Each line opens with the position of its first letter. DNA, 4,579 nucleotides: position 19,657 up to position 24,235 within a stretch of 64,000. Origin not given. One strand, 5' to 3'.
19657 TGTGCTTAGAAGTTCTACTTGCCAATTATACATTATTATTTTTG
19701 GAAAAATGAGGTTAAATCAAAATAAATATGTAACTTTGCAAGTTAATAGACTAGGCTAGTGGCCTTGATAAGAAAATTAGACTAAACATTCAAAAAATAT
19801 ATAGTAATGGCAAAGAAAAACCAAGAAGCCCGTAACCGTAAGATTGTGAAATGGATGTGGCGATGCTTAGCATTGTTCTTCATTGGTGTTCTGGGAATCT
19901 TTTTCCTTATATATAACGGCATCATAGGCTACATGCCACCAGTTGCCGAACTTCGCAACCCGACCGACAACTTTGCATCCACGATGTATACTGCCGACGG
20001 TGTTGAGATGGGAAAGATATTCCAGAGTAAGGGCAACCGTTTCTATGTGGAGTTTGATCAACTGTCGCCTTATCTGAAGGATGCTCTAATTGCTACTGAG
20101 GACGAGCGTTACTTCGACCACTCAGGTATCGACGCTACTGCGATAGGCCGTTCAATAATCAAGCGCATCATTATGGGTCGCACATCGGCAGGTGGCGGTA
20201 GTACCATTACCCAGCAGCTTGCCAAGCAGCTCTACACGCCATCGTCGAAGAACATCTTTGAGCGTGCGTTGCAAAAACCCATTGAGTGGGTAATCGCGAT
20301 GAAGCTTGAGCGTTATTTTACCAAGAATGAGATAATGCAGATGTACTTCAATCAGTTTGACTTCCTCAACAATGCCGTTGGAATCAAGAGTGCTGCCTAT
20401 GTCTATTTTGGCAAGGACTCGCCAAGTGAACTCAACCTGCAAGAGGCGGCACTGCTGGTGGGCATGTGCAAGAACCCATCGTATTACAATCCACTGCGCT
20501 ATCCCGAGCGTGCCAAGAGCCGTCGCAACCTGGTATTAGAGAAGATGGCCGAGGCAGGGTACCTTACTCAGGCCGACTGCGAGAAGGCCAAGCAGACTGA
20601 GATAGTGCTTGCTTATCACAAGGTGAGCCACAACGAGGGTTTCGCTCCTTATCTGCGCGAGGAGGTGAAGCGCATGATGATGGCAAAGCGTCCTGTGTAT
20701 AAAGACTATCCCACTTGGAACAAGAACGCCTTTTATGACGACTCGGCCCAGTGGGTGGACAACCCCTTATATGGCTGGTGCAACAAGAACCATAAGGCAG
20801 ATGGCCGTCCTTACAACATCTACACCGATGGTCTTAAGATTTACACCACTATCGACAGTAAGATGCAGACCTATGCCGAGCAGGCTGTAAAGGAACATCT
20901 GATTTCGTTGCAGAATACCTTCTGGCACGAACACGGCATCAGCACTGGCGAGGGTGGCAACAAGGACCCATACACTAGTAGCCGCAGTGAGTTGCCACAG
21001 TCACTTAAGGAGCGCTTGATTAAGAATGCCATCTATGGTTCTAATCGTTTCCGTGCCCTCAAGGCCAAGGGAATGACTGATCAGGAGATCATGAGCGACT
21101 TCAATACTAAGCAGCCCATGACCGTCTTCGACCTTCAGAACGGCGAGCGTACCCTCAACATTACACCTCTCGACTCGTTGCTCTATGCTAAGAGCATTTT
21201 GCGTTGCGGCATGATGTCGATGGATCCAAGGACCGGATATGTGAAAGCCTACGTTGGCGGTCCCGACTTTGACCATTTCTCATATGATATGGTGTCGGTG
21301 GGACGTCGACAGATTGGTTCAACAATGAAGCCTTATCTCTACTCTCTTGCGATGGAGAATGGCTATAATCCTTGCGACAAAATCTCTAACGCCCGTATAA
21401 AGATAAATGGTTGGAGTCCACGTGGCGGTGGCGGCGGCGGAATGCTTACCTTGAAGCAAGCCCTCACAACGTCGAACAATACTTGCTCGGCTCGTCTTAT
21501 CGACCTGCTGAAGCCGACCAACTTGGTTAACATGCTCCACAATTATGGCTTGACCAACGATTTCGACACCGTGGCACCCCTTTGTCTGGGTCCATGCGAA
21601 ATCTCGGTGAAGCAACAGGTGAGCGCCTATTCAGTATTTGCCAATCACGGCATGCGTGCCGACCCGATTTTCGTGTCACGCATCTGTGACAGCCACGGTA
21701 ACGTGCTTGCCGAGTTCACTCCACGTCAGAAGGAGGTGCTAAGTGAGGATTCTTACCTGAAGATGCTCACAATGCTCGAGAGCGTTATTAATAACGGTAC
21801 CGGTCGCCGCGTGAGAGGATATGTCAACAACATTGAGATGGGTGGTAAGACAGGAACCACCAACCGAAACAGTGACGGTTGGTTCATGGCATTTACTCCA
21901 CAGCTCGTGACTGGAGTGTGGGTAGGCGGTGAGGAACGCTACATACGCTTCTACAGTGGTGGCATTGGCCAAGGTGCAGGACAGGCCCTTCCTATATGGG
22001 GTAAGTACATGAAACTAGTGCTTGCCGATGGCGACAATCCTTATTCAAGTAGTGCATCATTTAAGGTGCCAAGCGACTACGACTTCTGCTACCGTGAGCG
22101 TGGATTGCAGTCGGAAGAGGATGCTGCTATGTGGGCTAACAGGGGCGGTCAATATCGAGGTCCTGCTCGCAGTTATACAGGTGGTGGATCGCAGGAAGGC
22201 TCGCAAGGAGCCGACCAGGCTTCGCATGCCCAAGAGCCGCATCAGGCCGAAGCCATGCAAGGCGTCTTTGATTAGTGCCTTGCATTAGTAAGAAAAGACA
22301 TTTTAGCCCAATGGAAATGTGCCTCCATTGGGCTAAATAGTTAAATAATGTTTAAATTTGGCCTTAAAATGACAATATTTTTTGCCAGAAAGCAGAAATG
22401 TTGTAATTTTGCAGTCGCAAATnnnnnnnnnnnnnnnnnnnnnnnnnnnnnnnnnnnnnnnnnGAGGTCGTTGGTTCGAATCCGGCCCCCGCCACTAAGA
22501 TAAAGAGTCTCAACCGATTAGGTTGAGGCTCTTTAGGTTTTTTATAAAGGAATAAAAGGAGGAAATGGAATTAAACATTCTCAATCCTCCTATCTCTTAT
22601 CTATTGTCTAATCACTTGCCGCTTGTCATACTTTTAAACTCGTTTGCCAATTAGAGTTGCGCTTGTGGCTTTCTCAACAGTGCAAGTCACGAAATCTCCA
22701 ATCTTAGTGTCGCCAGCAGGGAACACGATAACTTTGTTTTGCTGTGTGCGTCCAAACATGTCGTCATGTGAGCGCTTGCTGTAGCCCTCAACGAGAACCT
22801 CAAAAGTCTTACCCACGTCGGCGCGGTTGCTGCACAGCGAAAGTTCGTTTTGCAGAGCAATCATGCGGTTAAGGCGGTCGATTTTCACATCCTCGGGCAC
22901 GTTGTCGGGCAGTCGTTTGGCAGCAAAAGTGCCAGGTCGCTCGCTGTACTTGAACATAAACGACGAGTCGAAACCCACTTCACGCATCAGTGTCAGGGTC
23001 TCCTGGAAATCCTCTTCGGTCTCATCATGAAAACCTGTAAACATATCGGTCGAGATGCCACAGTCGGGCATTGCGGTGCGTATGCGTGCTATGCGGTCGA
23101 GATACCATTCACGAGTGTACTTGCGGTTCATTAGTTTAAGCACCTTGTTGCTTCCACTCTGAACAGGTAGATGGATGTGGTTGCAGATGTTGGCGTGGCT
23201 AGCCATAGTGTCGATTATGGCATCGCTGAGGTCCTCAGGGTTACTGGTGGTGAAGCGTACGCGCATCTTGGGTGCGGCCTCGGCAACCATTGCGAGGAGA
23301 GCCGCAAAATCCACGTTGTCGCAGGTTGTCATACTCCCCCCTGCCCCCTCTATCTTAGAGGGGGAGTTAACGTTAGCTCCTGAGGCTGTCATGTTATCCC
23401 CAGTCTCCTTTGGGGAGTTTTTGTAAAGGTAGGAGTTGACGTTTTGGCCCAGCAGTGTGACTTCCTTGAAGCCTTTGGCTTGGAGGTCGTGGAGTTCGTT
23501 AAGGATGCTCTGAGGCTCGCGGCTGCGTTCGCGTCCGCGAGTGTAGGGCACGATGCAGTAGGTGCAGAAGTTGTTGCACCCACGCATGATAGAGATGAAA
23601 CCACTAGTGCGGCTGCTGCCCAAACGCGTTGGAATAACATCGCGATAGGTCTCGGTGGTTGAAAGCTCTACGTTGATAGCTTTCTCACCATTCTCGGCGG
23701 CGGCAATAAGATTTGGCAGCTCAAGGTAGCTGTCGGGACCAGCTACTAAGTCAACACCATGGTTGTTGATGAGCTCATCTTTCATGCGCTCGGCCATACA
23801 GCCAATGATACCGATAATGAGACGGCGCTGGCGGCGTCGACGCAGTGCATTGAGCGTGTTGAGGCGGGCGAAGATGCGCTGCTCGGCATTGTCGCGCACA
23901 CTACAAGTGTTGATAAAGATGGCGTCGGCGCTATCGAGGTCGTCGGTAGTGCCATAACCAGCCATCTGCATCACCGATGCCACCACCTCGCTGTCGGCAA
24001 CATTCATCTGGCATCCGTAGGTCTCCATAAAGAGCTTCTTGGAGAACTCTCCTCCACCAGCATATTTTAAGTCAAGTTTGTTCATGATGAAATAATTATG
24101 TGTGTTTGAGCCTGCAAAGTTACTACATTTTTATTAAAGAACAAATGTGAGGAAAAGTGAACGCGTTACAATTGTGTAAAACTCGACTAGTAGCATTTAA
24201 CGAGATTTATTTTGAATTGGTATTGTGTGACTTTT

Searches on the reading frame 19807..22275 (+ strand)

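Call 6: search_protein_families(library=pfam, proteins=[window:19807-22275:+], max_evalue=0.01)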
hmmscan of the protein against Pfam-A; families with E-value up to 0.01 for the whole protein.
window:19807-22275:+ (822 aa): 2 families
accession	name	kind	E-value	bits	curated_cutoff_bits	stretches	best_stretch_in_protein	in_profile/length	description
PF00912.28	Transgly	-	5.9e-55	185.9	27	1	67-247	4-177/178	Transglycosylase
PF00905.27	Transpeptidase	-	1e-27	97.6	22.1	1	471-699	5-267/299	Penicillin binding protein transpeptidase domain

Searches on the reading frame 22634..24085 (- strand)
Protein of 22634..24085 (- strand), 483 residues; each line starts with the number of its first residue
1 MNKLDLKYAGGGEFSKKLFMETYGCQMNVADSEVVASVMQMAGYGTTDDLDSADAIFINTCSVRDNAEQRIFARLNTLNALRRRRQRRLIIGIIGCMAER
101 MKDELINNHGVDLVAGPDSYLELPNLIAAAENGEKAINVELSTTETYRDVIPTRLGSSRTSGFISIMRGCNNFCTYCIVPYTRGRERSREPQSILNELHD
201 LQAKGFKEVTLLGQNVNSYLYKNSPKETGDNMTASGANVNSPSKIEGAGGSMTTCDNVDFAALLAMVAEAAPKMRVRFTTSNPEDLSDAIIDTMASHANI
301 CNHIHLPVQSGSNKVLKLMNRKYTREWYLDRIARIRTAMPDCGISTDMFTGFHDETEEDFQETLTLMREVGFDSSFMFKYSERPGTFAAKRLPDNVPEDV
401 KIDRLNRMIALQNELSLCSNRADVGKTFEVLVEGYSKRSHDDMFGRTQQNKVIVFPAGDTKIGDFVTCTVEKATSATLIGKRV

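Call 6: search_protein_families(library=pfam, proteins=[window:22634-24085:-], max_evalue=0.01)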
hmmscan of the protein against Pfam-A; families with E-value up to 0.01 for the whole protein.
window:22634-24085:- (483 aa): 4 families
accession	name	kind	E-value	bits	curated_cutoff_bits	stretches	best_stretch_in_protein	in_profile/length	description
PF04055.27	Radical_SAM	-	3.6e-29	102.5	29.5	1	164-366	1-165/166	Radical SAM superfamily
PF00919.26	UPF0004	-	1.1e-27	96.3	27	1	17-116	1-98/98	Uncharacterized protein family UPF0004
PF01938.26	TRAM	-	1e-13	51.4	21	1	423-481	3-59/61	TRAM domain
PF18693.7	TRAM_2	-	0.00013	22.5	27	1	424-483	1-63/63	TRAM domain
